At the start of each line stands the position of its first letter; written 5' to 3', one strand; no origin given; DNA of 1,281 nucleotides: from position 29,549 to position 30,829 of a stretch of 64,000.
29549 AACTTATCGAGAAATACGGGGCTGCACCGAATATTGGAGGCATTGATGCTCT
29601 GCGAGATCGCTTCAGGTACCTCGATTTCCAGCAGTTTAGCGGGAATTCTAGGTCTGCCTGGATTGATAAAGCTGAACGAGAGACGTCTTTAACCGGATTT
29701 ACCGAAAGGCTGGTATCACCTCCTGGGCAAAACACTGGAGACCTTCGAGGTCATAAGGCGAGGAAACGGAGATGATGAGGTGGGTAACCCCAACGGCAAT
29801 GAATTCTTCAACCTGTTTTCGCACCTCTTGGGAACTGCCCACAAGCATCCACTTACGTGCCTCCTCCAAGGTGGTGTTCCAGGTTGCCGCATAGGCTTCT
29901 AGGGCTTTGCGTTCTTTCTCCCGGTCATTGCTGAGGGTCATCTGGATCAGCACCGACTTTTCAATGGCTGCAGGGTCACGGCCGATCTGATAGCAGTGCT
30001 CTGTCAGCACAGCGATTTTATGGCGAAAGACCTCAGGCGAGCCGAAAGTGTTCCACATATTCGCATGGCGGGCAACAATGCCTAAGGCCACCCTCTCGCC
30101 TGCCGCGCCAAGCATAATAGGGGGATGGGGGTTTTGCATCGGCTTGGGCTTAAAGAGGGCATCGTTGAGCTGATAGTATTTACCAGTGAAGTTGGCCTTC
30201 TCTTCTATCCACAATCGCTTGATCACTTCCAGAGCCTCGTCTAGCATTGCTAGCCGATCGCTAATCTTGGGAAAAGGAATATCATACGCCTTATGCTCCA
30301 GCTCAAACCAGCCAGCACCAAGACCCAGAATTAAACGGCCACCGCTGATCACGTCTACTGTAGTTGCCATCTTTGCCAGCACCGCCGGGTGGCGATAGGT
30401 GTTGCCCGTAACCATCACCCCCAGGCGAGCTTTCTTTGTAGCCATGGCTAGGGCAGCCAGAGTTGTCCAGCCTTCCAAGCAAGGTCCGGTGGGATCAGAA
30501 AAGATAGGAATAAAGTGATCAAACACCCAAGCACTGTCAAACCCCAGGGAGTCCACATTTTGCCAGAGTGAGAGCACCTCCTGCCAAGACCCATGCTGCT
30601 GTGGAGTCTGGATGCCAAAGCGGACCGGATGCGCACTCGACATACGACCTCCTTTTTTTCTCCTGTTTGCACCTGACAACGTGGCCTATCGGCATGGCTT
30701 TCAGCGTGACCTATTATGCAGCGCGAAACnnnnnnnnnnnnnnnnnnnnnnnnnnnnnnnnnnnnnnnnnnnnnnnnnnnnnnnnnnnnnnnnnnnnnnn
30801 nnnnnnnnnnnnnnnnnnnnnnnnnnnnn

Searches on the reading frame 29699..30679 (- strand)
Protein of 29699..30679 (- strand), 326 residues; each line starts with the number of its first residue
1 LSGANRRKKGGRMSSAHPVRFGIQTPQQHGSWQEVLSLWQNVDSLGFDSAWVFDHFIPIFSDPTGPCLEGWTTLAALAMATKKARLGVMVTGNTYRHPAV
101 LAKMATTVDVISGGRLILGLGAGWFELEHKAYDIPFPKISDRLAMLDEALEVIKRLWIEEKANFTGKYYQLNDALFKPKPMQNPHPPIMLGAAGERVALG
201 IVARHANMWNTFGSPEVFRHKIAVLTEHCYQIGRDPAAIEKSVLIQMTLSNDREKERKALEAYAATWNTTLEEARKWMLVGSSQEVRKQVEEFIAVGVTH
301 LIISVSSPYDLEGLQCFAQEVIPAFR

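Call 3: search_protein_families(library=pfam, proteins=[window:29699-30679:-], max_evalue=1)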
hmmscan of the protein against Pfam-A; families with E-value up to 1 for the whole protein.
window:29699-30679:- (326 aa): 2 families
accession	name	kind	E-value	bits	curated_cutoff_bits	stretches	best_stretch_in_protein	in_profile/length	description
PF00296.26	Bac_luciferase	-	2.1e-53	182.2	27.9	1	21-273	11-256/314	Luciferase-like monooxygenase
PF24114.1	DUF7388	-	0.22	11.4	27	1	262-302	201-241/251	Family of unknown function (DUF7388)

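Call 4: search_protein_families(library=ncbifam, proteins=[window:29699-30679:-], max_evalue=1)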
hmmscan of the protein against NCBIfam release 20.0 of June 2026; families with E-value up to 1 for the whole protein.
window:29699-30679:- (326 aa): 33 families (the best 25 are shown)
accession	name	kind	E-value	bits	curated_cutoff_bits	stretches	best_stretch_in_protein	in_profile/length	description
TIGR03560.1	F420_Rv1855c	subfamily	1.5e-83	280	231.4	1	25-243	6-226/227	TIGR03560 family F420-dependent LLM class oxidoreductase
TIGR03856.1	F420_MSMEG_2906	subfamily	4.8e-63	213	243.7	2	19-247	1-212/249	LLM class F420-dependent oxidoreductase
TIGR03619.1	F420_Rv2161c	subfamily_domain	1.1e-46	159.4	166.9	1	40-270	5-218/247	TIGR03619 family F420-dependent LLM class oxidoreductase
TIGR03621.1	F420_MSMEG_2516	subfamily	9.2e-42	143.2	213.15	1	20-293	2-268/295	TIGR03621 family F420-dependent LLM class oxidoreductase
TIGR03557.1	F420_G6P_family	subfamily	2.8e-32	112.1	210.4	1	33-212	13-188/316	TIGR03557 family F420-dependent LLM class oxidoreductase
TIGR04021.1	LLM_DMSO2_sfnG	equivalog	6.3e-30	104.7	382.95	1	38-258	33-246/350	dimethylsulfone monooxygenase SfnG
TIGR03571.1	lucif_BA3436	subfamily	7.9e-29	100.9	303.9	1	29-325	27-304/304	TIGR03571 family LLM class oxidoreductase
TIGR03565.1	alk_sulf_monoox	equivalog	1.2e-25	90.3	518.2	2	63-235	47-218/346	FMNH2-dependent alkanesulfonate monooxygenase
TIGR04465.1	ArgArg_F420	equivalog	4.9e-24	85.1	470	1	37-257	64-280/364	F420-dependent hydroxymycolic acid dehydrogenase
TIGR03554.1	F420_G6P_DH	equivalog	2.1e-23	82.9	420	1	31-260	14-244/331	glucose-6-phosphate dehydrogenase (coenzyme-F420)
NF001939.1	PRK00719.1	subfamily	2.1e-23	82.7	510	2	63-235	47-218/373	alkanesulfonate monooxygenase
NF002619.0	PRK02271.1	equivalog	1.6e-22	80.2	276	1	26-261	9-227/329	5,10-methylenetetrahydromethanopterin reductase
TIGR03555.1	F420_mer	equivalog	1.4e-21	77.2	348.7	1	34-261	13-226/325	5,10-methylenetetrahydromethanopterin reductase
TIGR03857.1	F420_MSMEG_2249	hypoth_equivalog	3.4e-21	75.8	218.4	1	74-266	46-233/329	TIGR03857 family LLM class F420-dependent oxidoreductase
TIGR03612.1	RutA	equivalog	1.2e-20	74.3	498.3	1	67-287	64-280/355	pyrimidine utilization protein A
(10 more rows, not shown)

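Call 66: search_protein_families(library=padloc, proteins=[window:29699-30679:-], max_evalue=0.1)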
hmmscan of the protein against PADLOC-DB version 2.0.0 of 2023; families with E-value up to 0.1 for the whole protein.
window:29699-30679:- (326 aa): 1 family
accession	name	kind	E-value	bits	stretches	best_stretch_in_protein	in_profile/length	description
PDLC01078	C3a156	-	2.3e-18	64.8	1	41-309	22-258/268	oxidoreductase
